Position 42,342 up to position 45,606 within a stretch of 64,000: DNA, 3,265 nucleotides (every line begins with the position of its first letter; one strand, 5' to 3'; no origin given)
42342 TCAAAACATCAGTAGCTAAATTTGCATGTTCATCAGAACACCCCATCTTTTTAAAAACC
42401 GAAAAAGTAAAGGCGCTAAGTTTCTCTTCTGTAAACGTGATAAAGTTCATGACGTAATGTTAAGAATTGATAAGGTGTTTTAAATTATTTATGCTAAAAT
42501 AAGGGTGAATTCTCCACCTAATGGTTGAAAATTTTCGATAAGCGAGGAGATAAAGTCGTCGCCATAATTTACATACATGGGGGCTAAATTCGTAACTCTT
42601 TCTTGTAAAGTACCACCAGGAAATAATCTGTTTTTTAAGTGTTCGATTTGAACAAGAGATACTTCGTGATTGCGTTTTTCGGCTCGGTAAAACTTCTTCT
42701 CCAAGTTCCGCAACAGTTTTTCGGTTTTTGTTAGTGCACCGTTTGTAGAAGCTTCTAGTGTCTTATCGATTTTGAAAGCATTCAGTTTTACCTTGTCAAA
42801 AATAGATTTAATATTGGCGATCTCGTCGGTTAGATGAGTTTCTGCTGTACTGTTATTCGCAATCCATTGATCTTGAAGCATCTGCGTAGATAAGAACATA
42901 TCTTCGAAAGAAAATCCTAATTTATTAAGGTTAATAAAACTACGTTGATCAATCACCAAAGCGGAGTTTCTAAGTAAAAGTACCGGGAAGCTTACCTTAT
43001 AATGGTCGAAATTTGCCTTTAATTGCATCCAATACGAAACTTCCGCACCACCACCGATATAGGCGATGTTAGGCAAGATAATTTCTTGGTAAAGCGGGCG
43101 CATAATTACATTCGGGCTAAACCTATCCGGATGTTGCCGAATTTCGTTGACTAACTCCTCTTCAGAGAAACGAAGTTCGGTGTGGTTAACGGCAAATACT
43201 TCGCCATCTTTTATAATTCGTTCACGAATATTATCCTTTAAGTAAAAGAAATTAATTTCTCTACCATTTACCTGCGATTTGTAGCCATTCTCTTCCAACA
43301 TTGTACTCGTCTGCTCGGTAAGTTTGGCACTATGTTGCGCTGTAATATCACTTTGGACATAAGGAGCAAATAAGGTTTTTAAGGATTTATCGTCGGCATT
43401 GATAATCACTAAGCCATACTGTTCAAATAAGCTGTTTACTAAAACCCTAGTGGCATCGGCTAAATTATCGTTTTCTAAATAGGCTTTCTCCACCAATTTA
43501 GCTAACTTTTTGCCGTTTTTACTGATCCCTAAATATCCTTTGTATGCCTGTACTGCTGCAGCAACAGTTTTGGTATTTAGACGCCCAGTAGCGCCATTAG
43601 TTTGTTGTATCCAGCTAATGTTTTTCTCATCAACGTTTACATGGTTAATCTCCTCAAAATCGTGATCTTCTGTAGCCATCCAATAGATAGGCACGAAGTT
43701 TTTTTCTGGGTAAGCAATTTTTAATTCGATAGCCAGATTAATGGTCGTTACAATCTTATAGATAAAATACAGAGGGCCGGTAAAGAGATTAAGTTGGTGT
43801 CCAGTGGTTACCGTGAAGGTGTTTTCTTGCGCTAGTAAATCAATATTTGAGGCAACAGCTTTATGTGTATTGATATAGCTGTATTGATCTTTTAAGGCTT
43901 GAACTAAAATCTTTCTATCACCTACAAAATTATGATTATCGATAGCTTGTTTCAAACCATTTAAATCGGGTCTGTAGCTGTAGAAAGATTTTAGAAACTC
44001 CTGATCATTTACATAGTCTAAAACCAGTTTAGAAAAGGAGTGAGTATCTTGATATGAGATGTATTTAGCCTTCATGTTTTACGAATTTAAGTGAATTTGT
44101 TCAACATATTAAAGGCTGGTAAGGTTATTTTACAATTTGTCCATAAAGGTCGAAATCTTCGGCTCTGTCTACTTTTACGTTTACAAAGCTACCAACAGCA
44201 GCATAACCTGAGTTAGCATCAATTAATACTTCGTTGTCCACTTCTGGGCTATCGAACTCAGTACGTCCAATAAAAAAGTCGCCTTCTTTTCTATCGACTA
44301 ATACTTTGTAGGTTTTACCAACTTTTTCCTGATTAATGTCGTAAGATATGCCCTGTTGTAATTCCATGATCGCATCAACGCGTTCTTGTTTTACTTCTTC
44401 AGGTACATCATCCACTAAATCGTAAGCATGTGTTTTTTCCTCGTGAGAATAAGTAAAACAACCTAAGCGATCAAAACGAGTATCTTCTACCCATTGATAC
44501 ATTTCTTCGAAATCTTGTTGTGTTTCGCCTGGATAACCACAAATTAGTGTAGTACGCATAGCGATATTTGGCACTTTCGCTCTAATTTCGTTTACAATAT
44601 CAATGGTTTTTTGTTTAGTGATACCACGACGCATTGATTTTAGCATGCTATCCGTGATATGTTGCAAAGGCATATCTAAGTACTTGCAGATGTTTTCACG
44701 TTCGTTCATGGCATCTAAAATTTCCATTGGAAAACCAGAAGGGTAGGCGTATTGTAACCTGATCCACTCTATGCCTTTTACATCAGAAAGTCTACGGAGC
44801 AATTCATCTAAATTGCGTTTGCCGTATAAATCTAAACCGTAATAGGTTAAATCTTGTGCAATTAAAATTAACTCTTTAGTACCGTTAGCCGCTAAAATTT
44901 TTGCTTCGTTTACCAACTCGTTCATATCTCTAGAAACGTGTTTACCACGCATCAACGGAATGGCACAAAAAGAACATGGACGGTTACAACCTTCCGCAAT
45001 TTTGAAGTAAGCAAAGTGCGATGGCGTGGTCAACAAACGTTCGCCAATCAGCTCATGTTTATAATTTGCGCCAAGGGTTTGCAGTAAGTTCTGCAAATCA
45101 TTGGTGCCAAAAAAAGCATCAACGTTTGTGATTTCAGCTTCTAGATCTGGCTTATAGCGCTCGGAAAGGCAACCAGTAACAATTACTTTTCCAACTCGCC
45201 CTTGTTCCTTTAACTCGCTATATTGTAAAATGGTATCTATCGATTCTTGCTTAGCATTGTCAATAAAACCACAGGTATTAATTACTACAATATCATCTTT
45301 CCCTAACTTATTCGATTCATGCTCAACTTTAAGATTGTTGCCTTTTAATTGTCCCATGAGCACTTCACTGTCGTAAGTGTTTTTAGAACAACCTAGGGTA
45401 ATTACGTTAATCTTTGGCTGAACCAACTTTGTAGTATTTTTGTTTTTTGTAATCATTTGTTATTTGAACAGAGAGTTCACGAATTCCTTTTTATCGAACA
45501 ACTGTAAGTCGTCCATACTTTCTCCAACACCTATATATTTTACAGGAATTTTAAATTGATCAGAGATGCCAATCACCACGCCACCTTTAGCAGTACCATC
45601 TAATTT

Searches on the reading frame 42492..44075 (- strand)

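Call 34: search_protein_families(library=pfam, proteins=[window:42492-44075:-], max_evalue=0.0001)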
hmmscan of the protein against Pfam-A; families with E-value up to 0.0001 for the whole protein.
window:42492-44075:- (528 aa): 2 families
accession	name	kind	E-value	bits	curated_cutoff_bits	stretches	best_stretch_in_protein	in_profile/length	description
PF10079.15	Rossmann-like_BshC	-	2.2e-130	435.9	27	1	1-370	1-380/380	Bacillithiol biosynthesis BshC, N-terminal Rossmann-like domain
PF24850.1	CC_BshC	-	1.8e-39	135.6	27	1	372-526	1-157/159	Bacillithiol biosynthesis BshC, C-terminal coiled-coil domain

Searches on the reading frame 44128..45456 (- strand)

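Call 34: search_protein_families(library=pfam, proteins=[window:44128-45456:-], max_evalue=0.0001)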
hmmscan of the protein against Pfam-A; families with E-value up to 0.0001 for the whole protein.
window:44128-45456:- (443 aa): 3 families
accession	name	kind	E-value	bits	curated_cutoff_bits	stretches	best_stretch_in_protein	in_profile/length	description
PF04055.27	Radical_SAM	-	8e-24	85.1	29.5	1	153-323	3-166/166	Radical SAM superfamily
PF00919.26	UPF0004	-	1.6e-23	83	27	1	15-117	1-98/98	Uncharacterized protein family UPF0004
PF18693.7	TRAM_2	-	2.4e-21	76.1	27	1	379-442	1-63/63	TRAM domain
